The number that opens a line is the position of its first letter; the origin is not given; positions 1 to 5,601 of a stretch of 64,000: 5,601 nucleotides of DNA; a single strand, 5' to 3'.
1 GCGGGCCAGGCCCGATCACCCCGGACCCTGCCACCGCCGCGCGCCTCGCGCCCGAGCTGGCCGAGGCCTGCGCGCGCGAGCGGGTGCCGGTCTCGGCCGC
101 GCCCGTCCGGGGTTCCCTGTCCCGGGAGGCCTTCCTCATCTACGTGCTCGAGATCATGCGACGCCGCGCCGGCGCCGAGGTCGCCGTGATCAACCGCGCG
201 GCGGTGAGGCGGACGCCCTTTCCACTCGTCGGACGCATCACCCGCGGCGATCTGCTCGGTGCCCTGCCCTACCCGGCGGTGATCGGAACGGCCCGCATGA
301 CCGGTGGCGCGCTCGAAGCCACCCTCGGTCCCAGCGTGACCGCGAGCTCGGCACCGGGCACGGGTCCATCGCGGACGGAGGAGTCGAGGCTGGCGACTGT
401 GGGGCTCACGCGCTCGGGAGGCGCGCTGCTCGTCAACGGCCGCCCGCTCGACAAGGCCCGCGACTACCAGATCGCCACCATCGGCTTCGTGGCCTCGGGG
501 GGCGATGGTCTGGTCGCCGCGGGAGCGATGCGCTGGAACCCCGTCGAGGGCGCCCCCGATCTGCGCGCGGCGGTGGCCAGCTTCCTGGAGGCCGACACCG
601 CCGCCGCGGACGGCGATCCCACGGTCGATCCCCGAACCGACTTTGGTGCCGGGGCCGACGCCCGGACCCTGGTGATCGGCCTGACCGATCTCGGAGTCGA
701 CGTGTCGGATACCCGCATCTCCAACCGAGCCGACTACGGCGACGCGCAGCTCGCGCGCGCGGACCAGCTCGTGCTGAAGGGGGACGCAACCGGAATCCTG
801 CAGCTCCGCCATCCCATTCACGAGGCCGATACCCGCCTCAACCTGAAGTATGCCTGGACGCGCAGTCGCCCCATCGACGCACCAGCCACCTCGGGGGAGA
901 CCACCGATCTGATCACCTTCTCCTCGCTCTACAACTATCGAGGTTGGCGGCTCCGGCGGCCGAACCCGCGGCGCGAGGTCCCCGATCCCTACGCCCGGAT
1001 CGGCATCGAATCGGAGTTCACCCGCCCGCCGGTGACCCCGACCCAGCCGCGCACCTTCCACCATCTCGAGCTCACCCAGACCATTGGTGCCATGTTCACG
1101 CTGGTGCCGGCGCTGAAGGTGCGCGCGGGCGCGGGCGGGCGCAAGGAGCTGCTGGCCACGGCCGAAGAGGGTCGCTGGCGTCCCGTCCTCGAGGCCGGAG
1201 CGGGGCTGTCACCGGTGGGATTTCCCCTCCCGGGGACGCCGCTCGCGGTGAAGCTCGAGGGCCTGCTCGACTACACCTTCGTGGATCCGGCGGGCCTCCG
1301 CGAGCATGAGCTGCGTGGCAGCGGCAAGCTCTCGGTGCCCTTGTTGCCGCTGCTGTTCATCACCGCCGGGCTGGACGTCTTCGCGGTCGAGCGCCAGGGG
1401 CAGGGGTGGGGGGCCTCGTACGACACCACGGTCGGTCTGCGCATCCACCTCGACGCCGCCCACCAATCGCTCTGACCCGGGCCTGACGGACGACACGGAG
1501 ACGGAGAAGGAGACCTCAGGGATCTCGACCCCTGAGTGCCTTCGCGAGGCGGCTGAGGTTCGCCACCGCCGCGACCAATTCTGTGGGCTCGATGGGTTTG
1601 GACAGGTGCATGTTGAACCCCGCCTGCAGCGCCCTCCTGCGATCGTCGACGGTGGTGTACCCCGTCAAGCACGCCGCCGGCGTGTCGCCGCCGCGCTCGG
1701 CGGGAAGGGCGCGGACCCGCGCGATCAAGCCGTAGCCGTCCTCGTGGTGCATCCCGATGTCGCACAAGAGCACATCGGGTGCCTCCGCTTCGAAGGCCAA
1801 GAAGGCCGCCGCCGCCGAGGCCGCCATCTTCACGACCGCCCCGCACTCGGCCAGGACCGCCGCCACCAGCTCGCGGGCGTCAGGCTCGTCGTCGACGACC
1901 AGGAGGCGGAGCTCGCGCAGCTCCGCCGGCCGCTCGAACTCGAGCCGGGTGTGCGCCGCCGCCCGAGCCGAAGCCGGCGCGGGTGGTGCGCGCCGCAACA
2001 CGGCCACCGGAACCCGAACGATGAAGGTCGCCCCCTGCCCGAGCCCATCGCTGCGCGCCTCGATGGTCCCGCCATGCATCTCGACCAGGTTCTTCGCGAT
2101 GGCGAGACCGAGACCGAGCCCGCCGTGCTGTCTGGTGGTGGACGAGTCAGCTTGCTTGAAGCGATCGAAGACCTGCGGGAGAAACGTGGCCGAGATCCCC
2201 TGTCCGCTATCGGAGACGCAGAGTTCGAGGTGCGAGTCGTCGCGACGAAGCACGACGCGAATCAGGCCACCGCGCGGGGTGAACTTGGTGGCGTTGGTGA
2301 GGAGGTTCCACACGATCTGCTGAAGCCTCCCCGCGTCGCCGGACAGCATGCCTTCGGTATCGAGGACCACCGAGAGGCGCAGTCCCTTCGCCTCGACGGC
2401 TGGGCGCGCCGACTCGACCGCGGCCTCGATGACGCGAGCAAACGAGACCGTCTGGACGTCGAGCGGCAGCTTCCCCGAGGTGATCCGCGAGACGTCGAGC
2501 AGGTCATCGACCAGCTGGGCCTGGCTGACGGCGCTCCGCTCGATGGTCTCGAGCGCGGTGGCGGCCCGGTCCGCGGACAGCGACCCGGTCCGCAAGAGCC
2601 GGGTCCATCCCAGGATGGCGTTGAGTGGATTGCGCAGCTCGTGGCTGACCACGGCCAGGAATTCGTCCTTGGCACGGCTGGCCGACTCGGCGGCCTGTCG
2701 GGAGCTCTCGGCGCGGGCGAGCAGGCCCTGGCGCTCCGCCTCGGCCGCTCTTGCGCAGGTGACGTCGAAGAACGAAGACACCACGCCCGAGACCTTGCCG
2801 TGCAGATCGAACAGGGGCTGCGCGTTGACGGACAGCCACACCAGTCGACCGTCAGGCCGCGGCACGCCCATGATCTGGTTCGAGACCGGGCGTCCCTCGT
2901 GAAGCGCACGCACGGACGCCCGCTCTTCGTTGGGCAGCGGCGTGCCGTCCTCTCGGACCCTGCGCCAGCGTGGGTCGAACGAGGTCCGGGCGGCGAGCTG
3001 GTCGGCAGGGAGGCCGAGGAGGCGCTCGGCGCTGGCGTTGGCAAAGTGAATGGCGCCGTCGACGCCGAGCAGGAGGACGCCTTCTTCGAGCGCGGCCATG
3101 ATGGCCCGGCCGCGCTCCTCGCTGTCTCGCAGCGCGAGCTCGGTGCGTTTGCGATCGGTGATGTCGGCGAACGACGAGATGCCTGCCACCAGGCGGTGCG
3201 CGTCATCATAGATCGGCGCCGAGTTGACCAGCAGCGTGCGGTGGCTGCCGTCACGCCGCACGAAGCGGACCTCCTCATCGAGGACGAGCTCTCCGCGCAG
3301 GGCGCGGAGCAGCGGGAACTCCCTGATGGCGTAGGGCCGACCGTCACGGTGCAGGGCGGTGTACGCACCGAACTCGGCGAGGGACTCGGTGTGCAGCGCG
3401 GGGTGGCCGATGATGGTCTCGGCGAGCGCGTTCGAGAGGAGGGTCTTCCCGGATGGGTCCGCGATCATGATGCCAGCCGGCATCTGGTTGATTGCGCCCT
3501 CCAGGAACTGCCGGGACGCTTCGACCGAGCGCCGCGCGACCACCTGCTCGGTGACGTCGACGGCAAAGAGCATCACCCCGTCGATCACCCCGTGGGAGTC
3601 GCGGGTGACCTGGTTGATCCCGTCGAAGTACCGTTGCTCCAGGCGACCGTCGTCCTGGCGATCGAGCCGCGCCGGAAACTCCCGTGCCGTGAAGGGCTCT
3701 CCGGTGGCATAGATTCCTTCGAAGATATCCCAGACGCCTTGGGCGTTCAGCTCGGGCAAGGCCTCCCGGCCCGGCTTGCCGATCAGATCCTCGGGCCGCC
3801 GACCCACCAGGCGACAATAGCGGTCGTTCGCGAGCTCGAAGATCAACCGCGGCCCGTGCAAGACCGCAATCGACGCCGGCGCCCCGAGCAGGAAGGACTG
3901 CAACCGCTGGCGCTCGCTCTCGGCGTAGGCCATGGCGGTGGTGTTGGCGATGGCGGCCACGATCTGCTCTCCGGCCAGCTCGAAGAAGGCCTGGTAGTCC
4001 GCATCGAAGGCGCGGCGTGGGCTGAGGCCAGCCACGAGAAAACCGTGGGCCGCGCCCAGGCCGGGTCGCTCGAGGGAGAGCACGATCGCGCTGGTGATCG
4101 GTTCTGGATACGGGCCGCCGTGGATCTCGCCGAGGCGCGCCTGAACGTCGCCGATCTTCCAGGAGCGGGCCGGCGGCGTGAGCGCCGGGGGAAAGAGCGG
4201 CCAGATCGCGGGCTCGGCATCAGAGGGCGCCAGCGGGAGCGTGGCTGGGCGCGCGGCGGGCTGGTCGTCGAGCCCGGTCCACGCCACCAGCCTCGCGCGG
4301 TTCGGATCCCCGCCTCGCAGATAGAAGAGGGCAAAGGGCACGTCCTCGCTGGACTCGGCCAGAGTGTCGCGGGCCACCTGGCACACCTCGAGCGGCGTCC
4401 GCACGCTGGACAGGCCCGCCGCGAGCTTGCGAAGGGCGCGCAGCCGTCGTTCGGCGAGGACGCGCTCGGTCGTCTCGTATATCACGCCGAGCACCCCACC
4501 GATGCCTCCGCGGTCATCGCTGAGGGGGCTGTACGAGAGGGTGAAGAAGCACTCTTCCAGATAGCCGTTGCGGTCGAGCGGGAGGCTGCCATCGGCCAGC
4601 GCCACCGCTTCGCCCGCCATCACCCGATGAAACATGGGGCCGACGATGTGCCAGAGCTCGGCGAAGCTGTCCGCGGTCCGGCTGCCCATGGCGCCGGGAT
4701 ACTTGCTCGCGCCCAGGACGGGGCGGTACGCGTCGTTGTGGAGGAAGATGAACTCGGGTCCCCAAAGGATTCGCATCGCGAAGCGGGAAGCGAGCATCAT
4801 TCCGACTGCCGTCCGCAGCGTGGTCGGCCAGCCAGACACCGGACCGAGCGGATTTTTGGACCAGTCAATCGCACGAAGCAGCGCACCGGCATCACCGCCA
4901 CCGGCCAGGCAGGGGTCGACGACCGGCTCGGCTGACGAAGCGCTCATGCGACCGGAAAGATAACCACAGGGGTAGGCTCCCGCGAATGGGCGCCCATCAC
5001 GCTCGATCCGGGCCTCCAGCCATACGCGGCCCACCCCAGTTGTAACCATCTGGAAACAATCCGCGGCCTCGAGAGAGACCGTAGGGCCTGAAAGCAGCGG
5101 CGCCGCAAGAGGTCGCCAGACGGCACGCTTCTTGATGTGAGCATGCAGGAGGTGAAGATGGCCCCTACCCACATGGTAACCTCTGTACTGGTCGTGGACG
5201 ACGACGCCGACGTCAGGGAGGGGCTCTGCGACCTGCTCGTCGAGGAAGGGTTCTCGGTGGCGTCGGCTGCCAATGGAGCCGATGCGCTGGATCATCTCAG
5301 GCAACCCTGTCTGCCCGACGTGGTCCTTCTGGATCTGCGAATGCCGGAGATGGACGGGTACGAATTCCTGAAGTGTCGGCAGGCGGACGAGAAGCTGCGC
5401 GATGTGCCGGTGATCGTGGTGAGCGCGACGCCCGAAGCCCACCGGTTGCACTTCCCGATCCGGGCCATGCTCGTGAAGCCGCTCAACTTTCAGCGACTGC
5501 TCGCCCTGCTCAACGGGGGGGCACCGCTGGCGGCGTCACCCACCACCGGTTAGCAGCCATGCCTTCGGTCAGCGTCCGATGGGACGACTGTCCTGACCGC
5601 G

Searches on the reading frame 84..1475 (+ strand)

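Call 19: search_protein_families(library=pfam, proteins=[window:84-1475:+], max_evalue=0.001)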
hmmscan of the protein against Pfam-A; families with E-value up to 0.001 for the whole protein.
window:84-1475:+ (463 aa): 1 family
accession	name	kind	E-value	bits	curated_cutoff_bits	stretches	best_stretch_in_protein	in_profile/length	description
PF02872.23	5_nucleotid_C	-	1e-13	52.1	23.6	1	22-143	29-153/158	5'-nucleotidase, C-terminal domain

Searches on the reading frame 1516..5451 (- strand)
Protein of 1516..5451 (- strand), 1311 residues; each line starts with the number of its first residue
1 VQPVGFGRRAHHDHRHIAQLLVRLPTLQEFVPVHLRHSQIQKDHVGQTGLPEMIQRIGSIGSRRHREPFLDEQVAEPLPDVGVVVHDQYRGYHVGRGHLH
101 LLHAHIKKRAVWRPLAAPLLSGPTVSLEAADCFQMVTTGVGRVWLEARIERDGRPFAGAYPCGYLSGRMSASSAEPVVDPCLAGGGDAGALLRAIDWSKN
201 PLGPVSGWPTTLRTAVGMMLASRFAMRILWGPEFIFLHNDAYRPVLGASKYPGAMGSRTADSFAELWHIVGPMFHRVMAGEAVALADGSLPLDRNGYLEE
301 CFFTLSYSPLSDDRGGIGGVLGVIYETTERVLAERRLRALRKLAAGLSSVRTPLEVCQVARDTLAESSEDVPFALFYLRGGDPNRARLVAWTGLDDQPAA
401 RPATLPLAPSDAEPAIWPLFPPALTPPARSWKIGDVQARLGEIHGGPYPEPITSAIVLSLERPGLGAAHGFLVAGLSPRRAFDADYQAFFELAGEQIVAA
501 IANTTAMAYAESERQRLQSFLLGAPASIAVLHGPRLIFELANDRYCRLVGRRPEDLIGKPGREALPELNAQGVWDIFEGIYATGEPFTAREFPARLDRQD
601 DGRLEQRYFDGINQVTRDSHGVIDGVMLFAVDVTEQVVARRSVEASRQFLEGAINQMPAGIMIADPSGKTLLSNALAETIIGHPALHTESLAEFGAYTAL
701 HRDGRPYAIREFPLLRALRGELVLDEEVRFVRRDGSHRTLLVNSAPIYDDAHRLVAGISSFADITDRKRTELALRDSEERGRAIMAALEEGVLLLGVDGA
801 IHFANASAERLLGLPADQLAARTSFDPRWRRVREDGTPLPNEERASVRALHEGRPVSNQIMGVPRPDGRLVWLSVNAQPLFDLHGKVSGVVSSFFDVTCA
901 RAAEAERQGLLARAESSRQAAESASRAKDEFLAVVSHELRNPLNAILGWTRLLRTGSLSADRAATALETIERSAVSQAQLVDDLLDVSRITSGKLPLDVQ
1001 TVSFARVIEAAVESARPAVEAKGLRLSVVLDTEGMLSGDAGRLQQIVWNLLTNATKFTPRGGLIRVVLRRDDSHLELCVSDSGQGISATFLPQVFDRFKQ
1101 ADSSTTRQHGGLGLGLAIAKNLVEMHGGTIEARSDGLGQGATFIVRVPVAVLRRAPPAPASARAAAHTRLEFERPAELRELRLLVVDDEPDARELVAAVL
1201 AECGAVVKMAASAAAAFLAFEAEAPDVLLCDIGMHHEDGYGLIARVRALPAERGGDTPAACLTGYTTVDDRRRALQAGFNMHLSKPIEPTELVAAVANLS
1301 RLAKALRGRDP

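Call 19: search_protein_families(library=pfam, proteins=[window:1516-5451:-], max_evalue=0.001)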
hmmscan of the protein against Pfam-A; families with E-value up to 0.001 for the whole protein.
window:1516-5451:- (1311 aa): 10 families
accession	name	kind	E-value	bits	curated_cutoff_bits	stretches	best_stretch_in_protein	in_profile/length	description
PF08448.16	PAS_4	-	3.3e-31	108.2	23.1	3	788-900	4-108/110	PAS fold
PF02518.31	HATPase_c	-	2.3e-28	99.3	26.4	1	1038-1149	1-109/111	Histidine kinase-, DNA gyrase B-, and HSP90-like ATPase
PF00989.32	PAS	-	1e-21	77.5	22.6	2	779-893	1-109/113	PAS fold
PF00072.30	Response_reg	-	2.9e-20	73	30.2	1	1184-1296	2-110/111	Response regulator receiver domain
PF00512.31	HisKA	-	1.1e-18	67.5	26.9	1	927-993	1-66/66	His Kinase A (phospho-acceptor) domain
PF13426.13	PAS_9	-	6.5e-18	65.3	27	1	790-898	2-102/103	PAS domain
PF13188.13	PAS_8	-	6.6e-13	48.5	21.8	0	782-826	4-48/65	PAS domain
PF08447.18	PAS_3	-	2.9e-12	47.1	25.6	0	689-755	17-83/89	PAS fold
PF12860.13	PAS_7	-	3.2e-08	34.1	27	1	788-904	4-114/115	PAS fold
PF13581.12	HATPase_c_2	-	0.0004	20.8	27.4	0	1027-1123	16-109/127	Histidine kinase-like ATPase domain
